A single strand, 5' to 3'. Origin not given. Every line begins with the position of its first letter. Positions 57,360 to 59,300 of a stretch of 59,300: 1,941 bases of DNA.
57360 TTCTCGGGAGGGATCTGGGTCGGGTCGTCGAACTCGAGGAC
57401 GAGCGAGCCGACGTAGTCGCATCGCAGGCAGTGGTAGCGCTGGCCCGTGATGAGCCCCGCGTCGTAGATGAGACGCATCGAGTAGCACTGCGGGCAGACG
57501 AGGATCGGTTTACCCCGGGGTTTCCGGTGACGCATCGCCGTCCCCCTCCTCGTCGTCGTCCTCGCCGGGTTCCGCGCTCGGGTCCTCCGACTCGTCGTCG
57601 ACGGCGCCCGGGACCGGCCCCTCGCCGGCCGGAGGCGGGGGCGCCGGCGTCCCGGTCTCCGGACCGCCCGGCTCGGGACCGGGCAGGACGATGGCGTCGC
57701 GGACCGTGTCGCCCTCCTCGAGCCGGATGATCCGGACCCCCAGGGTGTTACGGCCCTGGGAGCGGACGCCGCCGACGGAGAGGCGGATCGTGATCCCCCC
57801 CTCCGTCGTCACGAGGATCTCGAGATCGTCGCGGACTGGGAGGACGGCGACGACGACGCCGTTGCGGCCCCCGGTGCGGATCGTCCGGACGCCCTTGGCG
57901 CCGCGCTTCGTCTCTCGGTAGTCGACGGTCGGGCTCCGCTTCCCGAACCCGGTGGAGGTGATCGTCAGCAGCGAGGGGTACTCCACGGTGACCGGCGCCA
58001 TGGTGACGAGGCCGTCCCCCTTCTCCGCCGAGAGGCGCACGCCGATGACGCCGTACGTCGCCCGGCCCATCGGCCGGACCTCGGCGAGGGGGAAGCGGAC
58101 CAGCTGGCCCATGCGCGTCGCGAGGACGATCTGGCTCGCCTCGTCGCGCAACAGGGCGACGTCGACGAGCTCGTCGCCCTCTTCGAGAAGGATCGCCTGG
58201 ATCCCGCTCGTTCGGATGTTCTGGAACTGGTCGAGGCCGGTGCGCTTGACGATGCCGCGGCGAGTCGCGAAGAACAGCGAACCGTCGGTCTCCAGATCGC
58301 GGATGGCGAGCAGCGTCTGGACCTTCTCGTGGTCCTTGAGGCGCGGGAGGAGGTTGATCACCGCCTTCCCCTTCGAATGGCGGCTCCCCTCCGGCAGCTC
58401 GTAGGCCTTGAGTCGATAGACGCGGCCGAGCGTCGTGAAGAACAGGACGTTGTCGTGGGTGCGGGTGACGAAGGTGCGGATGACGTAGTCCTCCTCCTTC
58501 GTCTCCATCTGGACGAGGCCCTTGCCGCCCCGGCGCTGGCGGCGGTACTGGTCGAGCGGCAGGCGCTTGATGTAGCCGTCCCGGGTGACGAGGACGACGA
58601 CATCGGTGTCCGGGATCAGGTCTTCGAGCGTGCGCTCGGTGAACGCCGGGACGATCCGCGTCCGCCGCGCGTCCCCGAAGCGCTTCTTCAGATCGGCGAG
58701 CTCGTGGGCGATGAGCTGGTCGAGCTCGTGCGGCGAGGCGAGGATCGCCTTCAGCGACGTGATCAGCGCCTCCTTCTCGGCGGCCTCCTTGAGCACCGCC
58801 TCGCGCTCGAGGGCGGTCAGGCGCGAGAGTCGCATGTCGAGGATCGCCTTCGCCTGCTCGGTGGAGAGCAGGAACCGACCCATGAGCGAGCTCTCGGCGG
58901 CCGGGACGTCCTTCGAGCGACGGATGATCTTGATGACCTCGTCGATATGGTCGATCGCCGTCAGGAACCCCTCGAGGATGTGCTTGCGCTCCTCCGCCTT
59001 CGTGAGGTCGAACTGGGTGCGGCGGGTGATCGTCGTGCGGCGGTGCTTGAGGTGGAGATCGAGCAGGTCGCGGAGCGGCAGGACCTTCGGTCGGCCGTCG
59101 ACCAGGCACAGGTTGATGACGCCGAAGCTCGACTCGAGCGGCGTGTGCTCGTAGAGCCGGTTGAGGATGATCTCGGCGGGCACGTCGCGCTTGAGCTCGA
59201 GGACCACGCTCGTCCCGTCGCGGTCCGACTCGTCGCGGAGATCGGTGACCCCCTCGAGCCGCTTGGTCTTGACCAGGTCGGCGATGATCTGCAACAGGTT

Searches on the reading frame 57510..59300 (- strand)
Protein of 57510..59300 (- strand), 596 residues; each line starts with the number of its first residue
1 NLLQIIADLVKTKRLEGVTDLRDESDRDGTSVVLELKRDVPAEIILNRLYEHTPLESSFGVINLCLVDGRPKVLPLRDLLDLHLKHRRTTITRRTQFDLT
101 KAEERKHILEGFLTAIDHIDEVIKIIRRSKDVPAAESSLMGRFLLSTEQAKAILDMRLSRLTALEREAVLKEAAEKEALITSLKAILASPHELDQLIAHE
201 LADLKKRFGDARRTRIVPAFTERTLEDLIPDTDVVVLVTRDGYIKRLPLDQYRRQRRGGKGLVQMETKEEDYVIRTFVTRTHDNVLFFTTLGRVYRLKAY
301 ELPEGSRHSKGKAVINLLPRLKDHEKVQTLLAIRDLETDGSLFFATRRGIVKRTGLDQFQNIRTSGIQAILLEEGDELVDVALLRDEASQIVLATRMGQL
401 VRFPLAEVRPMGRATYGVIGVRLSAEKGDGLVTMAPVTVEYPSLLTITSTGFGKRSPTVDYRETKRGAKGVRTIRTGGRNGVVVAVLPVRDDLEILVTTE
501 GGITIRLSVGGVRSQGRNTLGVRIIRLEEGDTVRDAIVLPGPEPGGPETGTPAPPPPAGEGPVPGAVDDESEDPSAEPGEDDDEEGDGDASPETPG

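Call 38: search_protein_families(library=pfam, proteins=[window:57510-59300:-], max_evalue=0.00001)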
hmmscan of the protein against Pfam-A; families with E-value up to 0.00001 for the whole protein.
window:57510-59300:- (596 aa): 2 families
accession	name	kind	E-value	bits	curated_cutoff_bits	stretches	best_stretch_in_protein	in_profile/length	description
PF03989.18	DNA_gyraseA_C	-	4.1e-68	225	27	6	233-279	1-47/48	DNA gyrase C-terminal domain, beta-propeller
PF00521.26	DNA_topoisoIV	-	1.4e-46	159.7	31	1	2-201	234-431/432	DNA gyrase/topoisomerase IV, subunit A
